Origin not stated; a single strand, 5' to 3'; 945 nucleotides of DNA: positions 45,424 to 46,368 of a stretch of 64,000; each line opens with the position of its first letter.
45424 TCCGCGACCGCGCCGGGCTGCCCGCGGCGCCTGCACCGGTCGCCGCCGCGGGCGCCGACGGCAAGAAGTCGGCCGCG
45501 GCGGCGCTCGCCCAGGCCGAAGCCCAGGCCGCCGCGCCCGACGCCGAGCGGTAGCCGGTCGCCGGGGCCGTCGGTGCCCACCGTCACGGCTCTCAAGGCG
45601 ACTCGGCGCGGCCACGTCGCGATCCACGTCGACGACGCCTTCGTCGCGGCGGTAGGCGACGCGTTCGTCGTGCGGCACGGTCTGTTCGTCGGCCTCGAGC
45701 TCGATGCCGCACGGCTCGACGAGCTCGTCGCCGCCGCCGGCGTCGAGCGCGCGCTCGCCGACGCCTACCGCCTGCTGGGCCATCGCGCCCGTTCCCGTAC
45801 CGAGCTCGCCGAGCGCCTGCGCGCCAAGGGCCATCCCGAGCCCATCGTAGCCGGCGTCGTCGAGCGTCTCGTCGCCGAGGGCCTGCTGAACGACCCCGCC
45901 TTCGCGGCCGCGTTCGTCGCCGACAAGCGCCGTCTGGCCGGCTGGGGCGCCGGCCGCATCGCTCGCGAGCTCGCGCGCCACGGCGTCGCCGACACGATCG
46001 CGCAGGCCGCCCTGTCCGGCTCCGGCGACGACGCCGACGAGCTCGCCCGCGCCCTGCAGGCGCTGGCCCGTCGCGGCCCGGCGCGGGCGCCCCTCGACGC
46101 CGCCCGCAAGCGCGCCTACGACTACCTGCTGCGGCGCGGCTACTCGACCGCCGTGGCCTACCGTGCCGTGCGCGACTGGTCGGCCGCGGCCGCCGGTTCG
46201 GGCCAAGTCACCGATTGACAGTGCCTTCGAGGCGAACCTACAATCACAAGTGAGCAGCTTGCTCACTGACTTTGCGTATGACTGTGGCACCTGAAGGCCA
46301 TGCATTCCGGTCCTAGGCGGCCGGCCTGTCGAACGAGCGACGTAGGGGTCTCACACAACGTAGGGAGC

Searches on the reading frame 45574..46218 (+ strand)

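Call 66: search_protein_families(library=pfam, proteins=[window:45574-46218:+])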
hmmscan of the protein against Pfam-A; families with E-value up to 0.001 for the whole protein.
window:45574-46218:+ (214 aa): 3 families
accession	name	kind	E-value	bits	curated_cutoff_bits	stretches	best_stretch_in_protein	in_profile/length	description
PF21982.2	RecX_HTH1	-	9.2e-14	51.6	26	1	60-99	1-40/40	RecX, first three-helix domain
PF02631.22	RecX_HTH2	-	2.5e-12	47.3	26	1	106-147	1-42/42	RecX, second three-helix domain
PF21981.2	RecX_HTH3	-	1e-06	29.2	26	0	176-199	25-48/48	RecX, third three-helix domain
